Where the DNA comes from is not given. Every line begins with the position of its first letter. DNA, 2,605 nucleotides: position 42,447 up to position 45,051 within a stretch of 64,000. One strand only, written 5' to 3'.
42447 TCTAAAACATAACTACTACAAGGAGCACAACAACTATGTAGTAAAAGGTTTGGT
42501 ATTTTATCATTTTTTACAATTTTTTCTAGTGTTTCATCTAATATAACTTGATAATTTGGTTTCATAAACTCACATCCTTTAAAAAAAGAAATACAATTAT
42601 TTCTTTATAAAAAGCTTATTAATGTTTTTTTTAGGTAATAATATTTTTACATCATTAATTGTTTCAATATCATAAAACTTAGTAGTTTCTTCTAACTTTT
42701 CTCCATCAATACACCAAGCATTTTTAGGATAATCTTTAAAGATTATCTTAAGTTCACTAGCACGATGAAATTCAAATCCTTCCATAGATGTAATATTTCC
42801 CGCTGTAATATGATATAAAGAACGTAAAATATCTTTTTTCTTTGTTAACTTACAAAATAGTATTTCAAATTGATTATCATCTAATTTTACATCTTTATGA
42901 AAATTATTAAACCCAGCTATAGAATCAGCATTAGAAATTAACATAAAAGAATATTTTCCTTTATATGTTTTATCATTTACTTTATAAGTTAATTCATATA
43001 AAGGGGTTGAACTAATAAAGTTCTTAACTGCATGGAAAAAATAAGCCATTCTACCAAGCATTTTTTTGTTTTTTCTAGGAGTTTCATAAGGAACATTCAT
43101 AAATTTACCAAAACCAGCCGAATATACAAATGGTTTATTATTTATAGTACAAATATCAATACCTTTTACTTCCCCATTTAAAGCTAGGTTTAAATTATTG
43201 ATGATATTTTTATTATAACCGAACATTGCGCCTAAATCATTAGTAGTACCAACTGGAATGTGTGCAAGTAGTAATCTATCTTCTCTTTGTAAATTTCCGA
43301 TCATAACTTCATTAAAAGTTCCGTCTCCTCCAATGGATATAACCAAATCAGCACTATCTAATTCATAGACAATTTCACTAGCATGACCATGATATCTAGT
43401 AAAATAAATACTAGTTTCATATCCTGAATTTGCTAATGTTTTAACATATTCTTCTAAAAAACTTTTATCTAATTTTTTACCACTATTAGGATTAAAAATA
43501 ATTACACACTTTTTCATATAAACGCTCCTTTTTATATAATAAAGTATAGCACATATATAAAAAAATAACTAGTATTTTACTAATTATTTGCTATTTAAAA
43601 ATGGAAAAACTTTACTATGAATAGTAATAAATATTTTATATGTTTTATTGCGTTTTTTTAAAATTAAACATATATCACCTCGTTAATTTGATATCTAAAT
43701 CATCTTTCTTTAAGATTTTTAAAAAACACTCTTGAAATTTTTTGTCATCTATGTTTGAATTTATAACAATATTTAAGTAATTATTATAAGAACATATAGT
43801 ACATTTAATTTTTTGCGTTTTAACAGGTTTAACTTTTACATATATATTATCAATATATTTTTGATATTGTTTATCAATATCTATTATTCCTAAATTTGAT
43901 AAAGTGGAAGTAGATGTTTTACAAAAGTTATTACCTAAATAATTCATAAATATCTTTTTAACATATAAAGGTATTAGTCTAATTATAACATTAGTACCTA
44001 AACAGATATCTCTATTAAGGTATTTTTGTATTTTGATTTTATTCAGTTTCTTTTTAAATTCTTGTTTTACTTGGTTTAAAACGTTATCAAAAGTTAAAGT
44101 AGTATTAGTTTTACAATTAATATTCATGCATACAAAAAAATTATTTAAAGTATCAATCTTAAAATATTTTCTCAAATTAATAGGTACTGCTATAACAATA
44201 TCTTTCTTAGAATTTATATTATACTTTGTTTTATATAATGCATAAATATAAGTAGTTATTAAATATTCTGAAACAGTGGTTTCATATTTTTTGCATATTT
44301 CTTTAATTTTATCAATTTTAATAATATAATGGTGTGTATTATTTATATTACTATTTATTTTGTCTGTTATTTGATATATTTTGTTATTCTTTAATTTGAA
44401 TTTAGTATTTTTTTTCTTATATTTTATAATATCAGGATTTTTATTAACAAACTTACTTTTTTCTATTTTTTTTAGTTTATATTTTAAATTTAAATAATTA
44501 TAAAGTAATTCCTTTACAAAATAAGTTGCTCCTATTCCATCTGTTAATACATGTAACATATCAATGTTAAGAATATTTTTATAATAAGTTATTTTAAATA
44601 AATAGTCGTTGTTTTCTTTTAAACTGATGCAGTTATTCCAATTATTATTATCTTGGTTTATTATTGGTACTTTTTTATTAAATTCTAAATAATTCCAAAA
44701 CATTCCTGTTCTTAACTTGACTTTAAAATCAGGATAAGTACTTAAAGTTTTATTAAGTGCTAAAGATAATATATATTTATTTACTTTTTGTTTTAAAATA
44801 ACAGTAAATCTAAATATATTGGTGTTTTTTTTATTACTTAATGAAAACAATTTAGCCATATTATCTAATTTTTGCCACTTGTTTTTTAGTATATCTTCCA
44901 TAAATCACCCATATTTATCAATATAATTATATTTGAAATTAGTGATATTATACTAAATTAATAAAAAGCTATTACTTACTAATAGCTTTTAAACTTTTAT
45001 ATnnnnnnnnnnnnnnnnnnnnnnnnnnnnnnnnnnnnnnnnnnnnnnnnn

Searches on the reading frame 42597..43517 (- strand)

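Call 45: search_protein_families(library=pfam, proteins=[window:42597-43517:-], max_evalue=0.001)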
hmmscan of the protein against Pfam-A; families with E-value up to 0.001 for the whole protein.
window:42597-43517:- (306 aa): 1 family
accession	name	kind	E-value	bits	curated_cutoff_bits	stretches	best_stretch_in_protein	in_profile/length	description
PF00781.29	DAGK_cat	-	6.3e-26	90.9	23.6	1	4-124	2-124/125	Diacylglycerol kinase catalytic domain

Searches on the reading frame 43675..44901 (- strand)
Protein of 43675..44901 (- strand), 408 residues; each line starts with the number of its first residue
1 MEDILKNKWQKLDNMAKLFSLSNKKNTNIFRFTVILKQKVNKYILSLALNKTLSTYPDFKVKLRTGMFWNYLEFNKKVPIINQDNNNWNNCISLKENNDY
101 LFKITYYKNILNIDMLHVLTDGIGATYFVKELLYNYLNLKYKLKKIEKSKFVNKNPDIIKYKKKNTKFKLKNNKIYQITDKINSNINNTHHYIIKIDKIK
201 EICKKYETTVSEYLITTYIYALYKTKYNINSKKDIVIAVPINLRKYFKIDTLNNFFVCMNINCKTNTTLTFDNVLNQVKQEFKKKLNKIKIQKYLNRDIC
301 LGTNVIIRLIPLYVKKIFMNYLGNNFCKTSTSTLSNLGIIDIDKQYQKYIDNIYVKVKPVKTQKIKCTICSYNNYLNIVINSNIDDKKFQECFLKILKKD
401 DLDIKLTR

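Call 45: search_protein_families(library=pfam, proteins=[window:43675-44901:-], max_evalue=0.001)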
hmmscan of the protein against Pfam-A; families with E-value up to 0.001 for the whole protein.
window:43675-44901:- (408 aa): 1 family
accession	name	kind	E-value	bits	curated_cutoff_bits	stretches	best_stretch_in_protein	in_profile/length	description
PF00668.25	Condensation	-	3.8e-05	23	30.6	0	100-285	122-323/456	Condensation domain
